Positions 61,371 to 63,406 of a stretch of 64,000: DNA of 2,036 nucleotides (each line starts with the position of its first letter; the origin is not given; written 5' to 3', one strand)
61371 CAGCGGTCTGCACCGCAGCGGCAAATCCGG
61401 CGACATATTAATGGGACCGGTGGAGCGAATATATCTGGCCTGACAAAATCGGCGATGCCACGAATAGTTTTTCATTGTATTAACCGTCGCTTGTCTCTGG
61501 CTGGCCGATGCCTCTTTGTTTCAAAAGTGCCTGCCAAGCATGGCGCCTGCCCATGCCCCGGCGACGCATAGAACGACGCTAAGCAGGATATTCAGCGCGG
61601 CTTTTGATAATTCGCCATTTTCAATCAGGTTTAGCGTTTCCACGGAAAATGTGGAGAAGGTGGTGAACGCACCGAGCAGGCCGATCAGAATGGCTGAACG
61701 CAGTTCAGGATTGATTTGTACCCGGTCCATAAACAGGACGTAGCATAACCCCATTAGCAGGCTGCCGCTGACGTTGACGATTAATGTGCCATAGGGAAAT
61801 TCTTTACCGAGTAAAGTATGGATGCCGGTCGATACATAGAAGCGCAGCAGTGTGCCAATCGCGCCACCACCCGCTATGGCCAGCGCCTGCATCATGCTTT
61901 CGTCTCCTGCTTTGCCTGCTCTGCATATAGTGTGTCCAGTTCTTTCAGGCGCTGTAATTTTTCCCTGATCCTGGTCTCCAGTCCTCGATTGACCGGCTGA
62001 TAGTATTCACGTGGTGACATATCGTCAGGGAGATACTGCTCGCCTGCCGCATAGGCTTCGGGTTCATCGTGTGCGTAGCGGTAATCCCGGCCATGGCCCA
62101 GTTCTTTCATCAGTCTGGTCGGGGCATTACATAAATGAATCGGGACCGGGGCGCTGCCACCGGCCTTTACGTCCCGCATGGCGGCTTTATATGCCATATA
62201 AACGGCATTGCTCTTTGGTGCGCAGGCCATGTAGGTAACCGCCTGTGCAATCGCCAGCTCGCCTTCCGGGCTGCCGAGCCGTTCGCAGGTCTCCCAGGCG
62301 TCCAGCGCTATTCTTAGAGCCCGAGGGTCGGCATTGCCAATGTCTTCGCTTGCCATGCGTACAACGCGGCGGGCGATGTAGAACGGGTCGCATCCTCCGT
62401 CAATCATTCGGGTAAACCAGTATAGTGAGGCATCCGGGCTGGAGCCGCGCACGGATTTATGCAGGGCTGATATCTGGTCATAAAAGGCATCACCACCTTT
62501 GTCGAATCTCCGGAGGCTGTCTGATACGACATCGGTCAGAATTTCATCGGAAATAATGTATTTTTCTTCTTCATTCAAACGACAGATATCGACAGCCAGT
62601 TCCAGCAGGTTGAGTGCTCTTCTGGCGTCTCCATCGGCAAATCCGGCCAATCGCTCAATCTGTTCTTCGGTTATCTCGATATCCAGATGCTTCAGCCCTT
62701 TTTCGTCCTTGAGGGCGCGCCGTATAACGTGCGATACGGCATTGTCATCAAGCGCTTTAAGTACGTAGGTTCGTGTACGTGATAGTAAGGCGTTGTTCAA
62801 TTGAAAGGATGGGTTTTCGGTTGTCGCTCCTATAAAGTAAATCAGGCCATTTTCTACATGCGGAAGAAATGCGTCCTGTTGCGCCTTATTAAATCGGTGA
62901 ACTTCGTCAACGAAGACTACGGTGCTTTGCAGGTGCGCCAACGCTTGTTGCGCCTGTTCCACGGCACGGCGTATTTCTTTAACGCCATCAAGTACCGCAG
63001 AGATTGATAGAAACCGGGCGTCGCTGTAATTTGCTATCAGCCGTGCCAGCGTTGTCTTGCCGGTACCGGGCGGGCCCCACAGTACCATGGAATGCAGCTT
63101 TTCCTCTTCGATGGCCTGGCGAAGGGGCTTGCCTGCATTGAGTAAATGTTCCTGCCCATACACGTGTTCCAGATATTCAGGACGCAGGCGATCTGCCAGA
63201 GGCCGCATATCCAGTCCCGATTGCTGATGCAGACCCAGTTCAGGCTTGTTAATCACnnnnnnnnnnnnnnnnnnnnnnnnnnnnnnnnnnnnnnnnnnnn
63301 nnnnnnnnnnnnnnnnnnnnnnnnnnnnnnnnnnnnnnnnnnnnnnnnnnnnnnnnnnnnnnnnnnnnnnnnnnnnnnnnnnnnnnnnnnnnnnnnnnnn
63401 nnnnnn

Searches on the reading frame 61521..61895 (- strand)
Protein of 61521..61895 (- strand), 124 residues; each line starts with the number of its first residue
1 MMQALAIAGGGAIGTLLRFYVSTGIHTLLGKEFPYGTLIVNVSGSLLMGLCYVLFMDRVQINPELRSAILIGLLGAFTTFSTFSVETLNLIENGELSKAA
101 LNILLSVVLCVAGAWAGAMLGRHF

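Call 61: search_protein_families(library=pfam, max_evalue=0.001, proteins=[window:61521-61895:-])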
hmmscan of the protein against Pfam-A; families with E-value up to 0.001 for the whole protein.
window:61521-61895:- (124 aa): 1 family
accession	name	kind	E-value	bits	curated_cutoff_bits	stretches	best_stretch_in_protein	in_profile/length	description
PF02537.21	CRCB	-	3.4e-29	101.6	32.9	1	5-117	1-102/103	CrcB-like protein, Camphor Resistance (CrcB)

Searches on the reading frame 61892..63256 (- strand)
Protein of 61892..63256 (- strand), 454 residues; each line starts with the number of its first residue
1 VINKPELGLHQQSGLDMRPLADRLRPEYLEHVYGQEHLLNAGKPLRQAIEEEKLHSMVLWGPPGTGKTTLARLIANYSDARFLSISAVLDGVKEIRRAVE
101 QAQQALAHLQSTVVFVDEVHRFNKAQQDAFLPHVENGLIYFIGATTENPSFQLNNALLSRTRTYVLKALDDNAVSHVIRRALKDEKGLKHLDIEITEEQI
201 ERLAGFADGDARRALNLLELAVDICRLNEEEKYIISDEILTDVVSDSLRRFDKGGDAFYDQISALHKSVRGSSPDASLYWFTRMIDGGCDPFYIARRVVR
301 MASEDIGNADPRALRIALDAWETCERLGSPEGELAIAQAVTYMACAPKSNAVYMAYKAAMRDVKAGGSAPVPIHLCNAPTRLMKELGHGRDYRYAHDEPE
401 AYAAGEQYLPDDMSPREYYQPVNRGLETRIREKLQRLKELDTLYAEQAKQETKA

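Call 61: search_protein_families(library=pfam, max_evalue=0.001, proteins=[window:61892-63256:-])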
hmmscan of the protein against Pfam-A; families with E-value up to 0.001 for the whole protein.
window:61892-63256:- (454 aa): 13 families
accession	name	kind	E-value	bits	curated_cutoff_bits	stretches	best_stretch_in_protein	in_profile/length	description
PF12002.13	MgsA_C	-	2.2e-68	229.8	27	1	271-437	1-166/167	MgsA AAA+ ATPase C terminal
PF16193.11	AAA_assoc_2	-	1.8e-24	86.3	34.3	1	191-270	3-81/81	AAA C-terminal domain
PF00004.35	AAA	-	4.2e-17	63.3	21.2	1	57-162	1-124/131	ATPase family associated with various cellular activities (AAA)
PF05496.18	RuvB_N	-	6e-12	46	27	1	24-139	1-113/159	Holliday junction DNA helicase RuvB P-loop domain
PF13401.12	AAA_22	-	2e-07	31.8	27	0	56-99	7-54/130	AAA domain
PF13191.12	AAA_16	-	3.6e-07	31.3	32.6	1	32-83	2-56/167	AAA ATPase domain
PF20720.3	nSTAND3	-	7e-07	29.5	27.2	1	52-183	15-129/155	Novel STAND NTPase 3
PF13173.12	AAA_14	-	8.1e-06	26.3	27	1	57-166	5-120/129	AAA domain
PF07728.20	AAA_5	-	1e-05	26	22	1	57-140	2-96/139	AAA domain (dynein-related subfamily)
PF22703.2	Cdc6_lid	-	8.6e-05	22.8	27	1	195-232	17-57/68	Cdc6 AAA+ ATPase-type lid domain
PF01078.27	Mg_chelatase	-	9.9e-05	22.3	20.3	0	54-75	22-43/207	Magnesium chelatase, subunit ChlI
PF00158.32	Sigma54_activat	-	0.00016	21.8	20.2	0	104-148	87-131/168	Sigma-54 interaction domain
PF04851.21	ResIII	-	0.00017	22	22.5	0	93-126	108-142/164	Type III restriction enzyme, res subunit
